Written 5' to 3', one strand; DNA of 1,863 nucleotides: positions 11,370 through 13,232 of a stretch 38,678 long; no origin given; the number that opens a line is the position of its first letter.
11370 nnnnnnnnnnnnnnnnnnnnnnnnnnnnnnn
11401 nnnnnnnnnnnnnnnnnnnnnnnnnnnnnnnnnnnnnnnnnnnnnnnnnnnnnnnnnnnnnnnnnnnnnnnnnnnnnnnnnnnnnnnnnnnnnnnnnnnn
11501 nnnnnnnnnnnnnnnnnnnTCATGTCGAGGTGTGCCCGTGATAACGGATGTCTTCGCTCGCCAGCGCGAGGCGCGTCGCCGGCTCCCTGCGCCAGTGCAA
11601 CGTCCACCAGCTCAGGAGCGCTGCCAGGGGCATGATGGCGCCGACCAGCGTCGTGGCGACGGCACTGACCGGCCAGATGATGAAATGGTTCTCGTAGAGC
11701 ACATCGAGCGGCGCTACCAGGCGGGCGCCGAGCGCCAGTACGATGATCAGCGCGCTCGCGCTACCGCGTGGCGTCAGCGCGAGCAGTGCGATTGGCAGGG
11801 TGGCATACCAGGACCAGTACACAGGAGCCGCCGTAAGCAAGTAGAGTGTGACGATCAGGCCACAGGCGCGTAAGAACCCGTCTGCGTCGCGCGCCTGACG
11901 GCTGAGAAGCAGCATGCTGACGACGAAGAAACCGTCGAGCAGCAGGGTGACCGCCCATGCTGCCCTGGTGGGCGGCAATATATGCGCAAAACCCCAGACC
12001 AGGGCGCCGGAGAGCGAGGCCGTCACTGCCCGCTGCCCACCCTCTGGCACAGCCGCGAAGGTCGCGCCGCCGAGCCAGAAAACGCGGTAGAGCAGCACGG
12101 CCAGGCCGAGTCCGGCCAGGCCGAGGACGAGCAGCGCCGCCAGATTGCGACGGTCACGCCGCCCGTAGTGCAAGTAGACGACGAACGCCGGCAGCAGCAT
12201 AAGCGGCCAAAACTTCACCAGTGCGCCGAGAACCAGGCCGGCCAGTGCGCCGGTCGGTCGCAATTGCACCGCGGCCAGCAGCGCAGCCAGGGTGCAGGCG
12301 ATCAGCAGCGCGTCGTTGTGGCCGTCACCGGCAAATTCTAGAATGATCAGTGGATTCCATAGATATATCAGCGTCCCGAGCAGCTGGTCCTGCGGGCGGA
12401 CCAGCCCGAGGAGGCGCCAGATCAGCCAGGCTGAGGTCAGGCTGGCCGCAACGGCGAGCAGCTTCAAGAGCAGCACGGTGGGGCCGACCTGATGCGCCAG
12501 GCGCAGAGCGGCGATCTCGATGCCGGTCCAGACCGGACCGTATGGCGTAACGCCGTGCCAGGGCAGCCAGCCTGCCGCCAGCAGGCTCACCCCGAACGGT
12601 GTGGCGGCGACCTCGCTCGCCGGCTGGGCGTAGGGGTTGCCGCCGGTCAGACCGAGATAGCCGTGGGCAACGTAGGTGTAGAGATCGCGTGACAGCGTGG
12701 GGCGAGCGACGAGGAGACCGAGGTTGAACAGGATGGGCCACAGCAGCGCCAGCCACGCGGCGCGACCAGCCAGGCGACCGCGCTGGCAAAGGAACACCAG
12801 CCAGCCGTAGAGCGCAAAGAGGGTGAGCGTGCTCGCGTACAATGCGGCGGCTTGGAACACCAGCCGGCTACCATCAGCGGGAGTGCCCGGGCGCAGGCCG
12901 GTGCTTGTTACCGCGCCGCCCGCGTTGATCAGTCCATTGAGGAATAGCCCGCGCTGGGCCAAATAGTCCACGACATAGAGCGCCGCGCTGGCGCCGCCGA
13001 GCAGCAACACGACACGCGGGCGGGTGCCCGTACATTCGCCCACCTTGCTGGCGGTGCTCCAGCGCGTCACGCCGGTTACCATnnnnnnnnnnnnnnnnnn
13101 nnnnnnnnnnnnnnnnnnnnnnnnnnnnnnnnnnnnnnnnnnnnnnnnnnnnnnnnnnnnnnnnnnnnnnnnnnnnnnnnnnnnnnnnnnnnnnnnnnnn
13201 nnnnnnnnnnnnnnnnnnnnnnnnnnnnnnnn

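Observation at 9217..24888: Hybrid EPS operon: Wzx/Wzy machinery plus two synthase-type GT2s and a GT-C, flanked by matching hydrolases and esterases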

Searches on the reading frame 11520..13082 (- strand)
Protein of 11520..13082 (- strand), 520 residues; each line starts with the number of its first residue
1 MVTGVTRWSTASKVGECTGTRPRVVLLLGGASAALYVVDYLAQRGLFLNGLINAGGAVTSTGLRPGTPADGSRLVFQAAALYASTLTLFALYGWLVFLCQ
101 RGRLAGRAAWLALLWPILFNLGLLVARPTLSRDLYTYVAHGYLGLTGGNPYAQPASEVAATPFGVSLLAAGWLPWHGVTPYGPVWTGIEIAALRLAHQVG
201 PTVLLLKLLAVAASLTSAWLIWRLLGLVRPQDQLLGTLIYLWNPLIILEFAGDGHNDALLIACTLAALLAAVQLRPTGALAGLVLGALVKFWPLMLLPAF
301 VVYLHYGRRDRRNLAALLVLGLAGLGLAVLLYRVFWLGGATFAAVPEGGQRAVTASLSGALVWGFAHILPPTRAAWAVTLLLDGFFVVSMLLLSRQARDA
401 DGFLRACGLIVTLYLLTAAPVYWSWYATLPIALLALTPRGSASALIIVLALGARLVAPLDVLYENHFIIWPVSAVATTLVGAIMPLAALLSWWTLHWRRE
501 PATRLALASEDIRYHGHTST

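Call 4: search_protein_families(library=pfam, proteins=[window:11520-13082:-], max_evalue=0.01)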
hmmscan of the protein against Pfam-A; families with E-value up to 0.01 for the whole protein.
window:11520-13082:- (520 aa): 1 family
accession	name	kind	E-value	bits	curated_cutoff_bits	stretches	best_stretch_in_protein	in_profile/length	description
PF06728.19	PIG-U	-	0.00044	19.9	24.5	1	205-313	80-201/378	GPI transamidase subunit PIG-U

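Call 7: search_protein_families(library=ncbifam, proteins=[window:11520-13082:-], max_evalue=0.01)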
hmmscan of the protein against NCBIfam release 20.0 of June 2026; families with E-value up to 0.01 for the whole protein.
window:11520-13082:- (520 aa): 1 family
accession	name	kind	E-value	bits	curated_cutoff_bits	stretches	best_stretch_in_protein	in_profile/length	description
TIGR03459.1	crt_membr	equivalog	2.5e-11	43.2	439.4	1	122-308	88-269/470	alpha-(1->6)-mannopyranosyltransferase A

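Call 24: search_protein_families(library=pfam, alignment_id=A2, max_evalue=0.001)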
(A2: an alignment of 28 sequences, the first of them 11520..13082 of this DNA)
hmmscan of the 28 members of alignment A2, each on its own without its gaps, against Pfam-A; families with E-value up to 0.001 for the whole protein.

A. member 1, window:11520-13082:- (520 aa): 1 family
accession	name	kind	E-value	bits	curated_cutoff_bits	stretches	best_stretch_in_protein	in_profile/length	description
PF06728.19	PIG-U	-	0.00044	19.9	24.5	1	205-313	80-201/378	GPI transamidase subunit PIG-U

B. families by the number of members that match (of 28 scanned): 5 families
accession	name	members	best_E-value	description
PF13231.12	PMT_2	20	4.3e-16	Dolichyl-phosphate-mannose-protein mannosyltransferase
PF06728.19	PIG-U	2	2.2e-06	GPI transamidase subunit PIG-U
PF02516.20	STT3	2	0.00057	Oligosaccharyl transferase STT3, N-terminal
PF02366.24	PMT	1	1.6e-06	Dolichyl-phosphate-mannose-protein mannosyltransferase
PF09594.16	GT87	1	9.3e-06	Glycosyltransferase family 87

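Call 34: find_homologous_proteins(query=window:11520-13082:-, max_evalue=0.00001)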
Query window:11520-13082:- (520 aa): 41 proteins with E <= 0.00001 among 8000 candidates.
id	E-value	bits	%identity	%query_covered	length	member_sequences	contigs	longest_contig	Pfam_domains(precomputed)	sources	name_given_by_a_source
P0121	0.0e+0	1116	100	100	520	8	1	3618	PF26314.1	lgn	-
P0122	1.4e-266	903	82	100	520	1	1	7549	PF26314.1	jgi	jgi:alpha-1,6-mannosyltransferase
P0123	7.9e-139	482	56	88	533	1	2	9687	PF09594.17,PF26314.1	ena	-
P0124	1.1e-136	475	53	93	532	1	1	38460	PF09594.17,PF06728.20,PF26314.1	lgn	-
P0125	2.6e-126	441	52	87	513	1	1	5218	PF09594.17,PF26314.1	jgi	jgi:hypothetical protein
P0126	7.9e-114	399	51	92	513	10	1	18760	PF26314.1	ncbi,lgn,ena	-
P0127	1.2e-110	389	48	89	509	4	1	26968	PF26314.1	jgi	jgi:hypothetical protein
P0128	2.9e-110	388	46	94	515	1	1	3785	PF26314.1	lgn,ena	-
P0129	4.4e-108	380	47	97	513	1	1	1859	PF26314.1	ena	-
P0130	3.2e-107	378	47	91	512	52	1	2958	PF26314.1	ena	-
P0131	9.7e-107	376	48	92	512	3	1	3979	PF26314.1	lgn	-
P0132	7.3e-106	373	46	95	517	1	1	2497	PF26314.1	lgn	-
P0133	2.7e-105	371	46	91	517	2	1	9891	PF26314.1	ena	-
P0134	2.5e-104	368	46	92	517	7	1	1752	PF26314.1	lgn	-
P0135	1.4e-103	366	45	94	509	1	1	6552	PF26314.1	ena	-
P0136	1.2e-100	356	44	95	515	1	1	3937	PF26314.1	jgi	-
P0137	2.1e-100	355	44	91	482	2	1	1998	PF26314.1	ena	-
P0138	3.4e-95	338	43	90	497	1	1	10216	PF26314.1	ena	-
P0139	5.7e-90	321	46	94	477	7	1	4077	PF26314.1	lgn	-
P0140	5.7e-88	314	44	87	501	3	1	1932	PF26314.1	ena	-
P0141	2.2e-83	299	43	77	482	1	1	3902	PF09594.17,PF26314.1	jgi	jgi:alpha-1,6-mannosyltransferase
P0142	1.9e-79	286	39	91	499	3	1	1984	PF26314.1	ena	-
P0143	1.1e-77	280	45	70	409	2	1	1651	PF26314.1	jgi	jgi:hypothetical protein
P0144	1.2e-77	280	38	87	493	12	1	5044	PF09594.17,PF26314.1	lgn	-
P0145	3.7e-76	275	40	89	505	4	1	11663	PF09594.17,PF26314.1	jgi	jgi:hypothetical protein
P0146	9.4e-72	261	38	89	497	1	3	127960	PF26314.1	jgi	jgi:alpha-1,6-mannosyltransferase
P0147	4.3e-57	212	36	87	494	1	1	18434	PF26314.1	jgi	jgi:hypothetical protein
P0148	2.3e-55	206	37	82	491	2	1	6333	PF26314.1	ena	-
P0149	1.6e-47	181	36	74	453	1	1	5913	PF26314.1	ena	-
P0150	1.3e-45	174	34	88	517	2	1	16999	PF26314.1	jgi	-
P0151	4.1e-17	80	32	71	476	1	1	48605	PF26314.1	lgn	-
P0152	5.8e-17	80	37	41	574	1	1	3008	PF01381.29,PF26314.1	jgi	jgi:hypothetical protein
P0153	9.1e-16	76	31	63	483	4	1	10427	PF26314.1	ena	-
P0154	2.1e-15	75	37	34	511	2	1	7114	PF09594.17,PF26314.1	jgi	jgi:hypothetical protein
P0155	2.1e-15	75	39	35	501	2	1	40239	PF26314.1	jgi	-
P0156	3.9e-14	70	36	47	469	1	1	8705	PF26314.1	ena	-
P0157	3.4e-13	67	31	69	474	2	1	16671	PF26314.1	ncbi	-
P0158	2.6e-12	64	27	62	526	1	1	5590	PF26314.1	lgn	-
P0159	5.5e-8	50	27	69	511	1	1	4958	PF26314.1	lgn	-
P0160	6.4e-8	50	34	35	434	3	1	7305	PF09594.17,PF26314.1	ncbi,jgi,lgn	jgi:hypothetical protein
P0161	5.9e-6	43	34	40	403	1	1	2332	PF09594.17,PF26314.1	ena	-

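Call 35: find_encoding_contigs(protein=P0126, flank=10000, max_places=1)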
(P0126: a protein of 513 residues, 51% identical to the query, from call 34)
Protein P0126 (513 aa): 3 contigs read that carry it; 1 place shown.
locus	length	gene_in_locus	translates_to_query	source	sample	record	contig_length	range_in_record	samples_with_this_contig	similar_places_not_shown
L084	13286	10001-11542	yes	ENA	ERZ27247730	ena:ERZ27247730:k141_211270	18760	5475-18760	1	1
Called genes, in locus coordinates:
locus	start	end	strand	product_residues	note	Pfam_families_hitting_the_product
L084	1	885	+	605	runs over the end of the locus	PF01590:GAF, PF13185:GAF_2, PF13492:GAF_3 (weak), PF01590:GAF, PF13185:GAF_2, PF00512:HisKA, PF02518:HATPase_c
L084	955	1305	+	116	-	PF04237:YjbR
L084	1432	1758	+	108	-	-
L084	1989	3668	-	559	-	PF07690:MFS_1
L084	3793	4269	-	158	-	PF22784:PTP-SAK, PF22741:PTP-NADK, PF00782:DSPc (weak), PF22785:Tc-R-P, PF00102:Y_phosphatase (weak)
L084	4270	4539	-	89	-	PF03683:UPF0175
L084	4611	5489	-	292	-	-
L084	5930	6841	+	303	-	-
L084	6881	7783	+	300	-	-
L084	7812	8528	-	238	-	-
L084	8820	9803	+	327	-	PF01370:Epimerase, PF04321:RmlD_sub_bind, PF05368:NmrA (weak), PF16363:GDP_Man_Dehyd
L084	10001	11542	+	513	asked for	PF26314:MptA_B_family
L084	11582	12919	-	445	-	-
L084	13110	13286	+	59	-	?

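Call 36: find_encoding_contigs(protein=P0127, flank=10000, max_places=1)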
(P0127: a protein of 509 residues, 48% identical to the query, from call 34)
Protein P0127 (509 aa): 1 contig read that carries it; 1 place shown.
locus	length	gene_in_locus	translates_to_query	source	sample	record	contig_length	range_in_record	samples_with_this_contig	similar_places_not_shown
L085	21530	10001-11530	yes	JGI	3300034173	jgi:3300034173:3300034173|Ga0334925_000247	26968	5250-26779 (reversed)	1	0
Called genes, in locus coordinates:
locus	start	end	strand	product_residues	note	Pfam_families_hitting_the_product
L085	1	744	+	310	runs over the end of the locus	?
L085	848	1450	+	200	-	PF13473:Cupredoxin_1 (weak), PF00127:Copper-bind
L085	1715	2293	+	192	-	PF07638:Sigma70_ECF (weak), PF04542:Sigma70_r2, PF08281:Sigma70_r4_2, PF04545:Sigma70_r4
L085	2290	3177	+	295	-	PF13490:zf-HC2, PF10099:RskA_C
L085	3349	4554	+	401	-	PF00483:NTP_transferase, PF12804:NTP_transf_3 (faint), PF00132:Hexapep (faint), PF24894:Hexapep_GlmU, PF25084:LbH_EIF2B (weak), PF25087:GMPPB_C, PF25247:LbH_GLGC (faint)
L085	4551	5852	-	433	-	PF00067:p450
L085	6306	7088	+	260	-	PF00378:ECH_1, PF16113:ECH_2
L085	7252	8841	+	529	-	PF00501:AMP-binding, PF13193:AMP-binding_C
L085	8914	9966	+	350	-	PF01370:Epimerase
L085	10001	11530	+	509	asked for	PF26314:MptA_B_family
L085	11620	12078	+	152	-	PF07366:SnoaL, PF12680:SnoaL_2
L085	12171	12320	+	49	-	-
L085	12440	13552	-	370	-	PF00881:Nitroreductase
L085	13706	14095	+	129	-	PF14552:Tautomerase_2, PF01361:Tautomerase (weak)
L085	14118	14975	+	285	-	PF00561:Abhydrolase_1, PF12146:Hydrolase_4 (faint), PF12697:Abhydrolase_6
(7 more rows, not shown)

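Call 37: find_encoding_contigs(protein=P0146, flank=10000, max_places=1)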
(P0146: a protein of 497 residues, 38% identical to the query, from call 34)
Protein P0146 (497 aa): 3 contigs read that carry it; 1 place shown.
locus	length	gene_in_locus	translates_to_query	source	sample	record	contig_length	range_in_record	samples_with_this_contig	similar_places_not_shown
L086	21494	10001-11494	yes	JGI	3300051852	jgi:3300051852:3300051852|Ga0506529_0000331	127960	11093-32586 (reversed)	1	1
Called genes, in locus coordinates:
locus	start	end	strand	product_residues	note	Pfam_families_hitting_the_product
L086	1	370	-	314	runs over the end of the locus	PF01522:Polysacc_deac_1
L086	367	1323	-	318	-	PF00535:Glycos_transf_2, PF10111:Glyco_tranf_2_2, PF13641:Glyco_tranf_2_3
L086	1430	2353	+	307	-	PF00685:Sulfotransfer_1, PF13469:Sulfotransfer_3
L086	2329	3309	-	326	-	PF00535:Glycos_transf_2, PF10111:Glyco_tranf_2_2, PF13641:Glyco_tranf_2_3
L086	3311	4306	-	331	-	PF00685:Sulfotransfer_1 (weak), PF13469:Sulfotransfer_3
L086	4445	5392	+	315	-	PF00535:Glycos_transf_2, PF10111:Glyco_tranf_2_2, PF13641:Glyco_tranf_2_3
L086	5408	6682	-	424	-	PF01757:Acyl_transf_3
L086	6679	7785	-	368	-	PF00535:Glycos_transf_2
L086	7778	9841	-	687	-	PF13489:Methyltransf_23, PF08241:Methyltransf_11, PF08242:Methyltransf_12 (weak), PF13649:Methyltransf_25 (weak)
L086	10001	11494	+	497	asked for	PF26314:MptA_B_family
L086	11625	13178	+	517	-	-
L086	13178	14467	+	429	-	PF09594:GT87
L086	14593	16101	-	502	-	PF00535:Glycos_transf_2 (weak), PF05891:Methyltransf_PK (weak), PF13489:Methyltransf_23, PF08241:Methyltransf_11, PF08242:Methyltransf_12, PF13649:Methyltransf_25, PF13847:Methyltransf_31 (weak)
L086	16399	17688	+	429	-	PF09594:GT87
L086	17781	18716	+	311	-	PF01040:UbiA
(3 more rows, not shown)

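Call 62: find_encoding_contigs(protein=P0122, flank=10000, max_places=1)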
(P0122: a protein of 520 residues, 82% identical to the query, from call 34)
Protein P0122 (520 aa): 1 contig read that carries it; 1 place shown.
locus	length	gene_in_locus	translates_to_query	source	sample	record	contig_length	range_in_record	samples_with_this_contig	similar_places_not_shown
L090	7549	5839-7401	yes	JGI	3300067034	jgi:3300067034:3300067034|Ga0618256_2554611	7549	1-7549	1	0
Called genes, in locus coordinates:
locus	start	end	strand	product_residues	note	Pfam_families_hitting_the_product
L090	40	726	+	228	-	-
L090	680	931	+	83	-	-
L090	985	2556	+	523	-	PF04932:Wzy_C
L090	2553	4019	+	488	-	PF01943:Polysacc_synt, PF13440:Polysacc_synt_3, PF03023:MurJ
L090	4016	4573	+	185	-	PF00132:Hexapep, PF14602:Hexapep_2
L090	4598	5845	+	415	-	PF13439:Glyco_transf_4 (faint), PF00534:Glycos_transf_1, PF13692:Glyco_trans_1_4, PF13524:Glyco_trans_1_2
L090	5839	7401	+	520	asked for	PF26314:MptA_B_family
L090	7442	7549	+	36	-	?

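Call 65: predict_structure(alignment_id=A4)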
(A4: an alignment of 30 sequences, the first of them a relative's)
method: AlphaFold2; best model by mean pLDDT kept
length: 520 residues; sequences in the alignment: 30
mean_pLDDT: 87.9   pTM: 0.89
mean pLDDT of the five models: 87.9, 85.6, 85.3, 85.0, 84.8
residues with pLDDT >= 90: 364; 70-90: 87; 50-70: 46; < 50: 23
segments of 3 or more residues with pLDDT < 50: 1-9, 11-13, 346-350, 517-520
pLDDT, mean of each block of 10 residues (from residue 1): 45 55 97 98 93 64 76 97 98 97 95 98 91 91 95 92 91 84 95 97 97 98 98 98 97 96 98 92 93 93 85 72 77 77 56 80 94 91 96 96 97 94 93 95 94 95 91 94 94 79 57 50
secondary structure, 60 per line:
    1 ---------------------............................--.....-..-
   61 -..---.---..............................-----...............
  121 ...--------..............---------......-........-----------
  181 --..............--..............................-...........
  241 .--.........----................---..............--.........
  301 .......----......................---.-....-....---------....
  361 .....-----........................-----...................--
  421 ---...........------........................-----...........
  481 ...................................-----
elements in order: H22-48 H52-56 H71-100 H106-123 H132-145 H155-160 H162-169 H183-196 H199-228 H230-241 H244-252 H257-272 H276-289 H292-307 H312-333 H344-347 H357-365 H371-394 H400-418 H424-434 H441-464 H470-515

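Call 69: fold_search(model_id=the predicted structure, library=pdb)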
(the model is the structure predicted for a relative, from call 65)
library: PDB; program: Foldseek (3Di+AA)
matches with E <= 10: 265; with E <= 0.001: 5
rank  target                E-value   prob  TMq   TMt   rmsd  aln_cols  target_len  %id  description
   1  8imx_U                8.4e-05  1.00  0.50  0.60   6.9       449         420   14  Cryo-EM structure of GPI-T with a chimeric GPI-anchored protein (released 2023-08-16)
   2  7wld_U                2.0e-04  1.00  0.50  0.61   7.2       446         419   13  Cryo-EM structure of the human glycosylphosphatidylinositol transamidase complex at 2.53 Angstrom resolution (released 2022-04-27)
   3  9wno_A                3.1e-04  1.00  0.52  0.65   7.5       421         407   14  Cryo-EM structure of Candida glabrata GPI mannosyltransferase I bound to Dol-P-Man (released 2025-12-03)
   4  7w72_U                5.1e-04  1.00  0.50  0.59   7.1       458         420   14  Structure of a human glycosylphosphatidylinositol (GPI) transamidase (released 2022-02-16)
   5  6snh_X                6.8e-04  1.00  0.50  0.54   8.5       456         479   12  Cryo-EM structure of yeast ALG6 in complex with 6AG9 Fab and Dol25-P-Glc (released 2020-03-11)
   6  9dm5                  1.3e-03  1.00  0.42  0.54   8.3       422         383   17  Product-Bound mannosyltransferase PimE (released 2025-06-25)
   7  9dm7_A                1.9e-03  1.00  0.44  0.58   7.6       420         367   18  mannosyltransferase PimE in complex with Fab_E6 (released 2025-06-25)
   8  5gmy_A                3.1e-03  1.00  0.34  0.23  15.7       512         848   13  Crystal structure of the Archaeoglobus fulgidus oligosaccharyltransferase (O29867_ARCFU) tethered with an acceptor pep (released 2017-02-01)
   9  3waj                  4.0e-03  1.00  0.31  0.22  16.1       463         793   15  Crystal structure of the Archaeoglobus fulgidus oligosaccharyltransferase (O29867_ARCFU) complex with Zn and sulfate (released 2013-10-30)
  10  9s6r_A                6.6e-03  1.00  0.51  0.67   6.5       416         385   12  Ternary cryo-EM structure of yeast ALG3 with Dol25-PP-GlcNAc2Man5, Dol25-P-Man, and Fab (released 2026-03-18)
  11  7oci_F                9.6e-03  1.00  0.36  0.30  15.3       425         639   16  Cryo-EM structure of yeast Ost6p containing oligosaccharyltransferase complex (released 2022-02-16)
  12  6ezn_F                1.3e-02  0.99  0.31  0.25  16.8       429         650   15  Cryo-EM structure of the yeast oligosaccharyltransferase (OST) complex (released 2018-01-17)
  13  9s6s_A                1.7e-02  1.00  0.34  0.32  14.0       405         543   13  Ternary cryo-EM structure of human ALG9 with Dol25-PP-GlcNAc2Man6, Dol25-P-Man and Fab (released 2026-03-18)
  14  8pn9_A                2.4e-02  1.00  0.39  0.32  15.2       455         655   14  Structure of human oligosaccharyltransferase OST-A complex bound to NGI-1 (released 2024-05-08)
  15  9s6t_A                2.4e-02  1.00  0.37  0.40  13.2       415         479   15  Ternary cryo-EM structure of chicken ALG12 with Dol25-PP-GlcNAc2Man7, Dol25-P-Man, and Fab (released 2026-03-18)
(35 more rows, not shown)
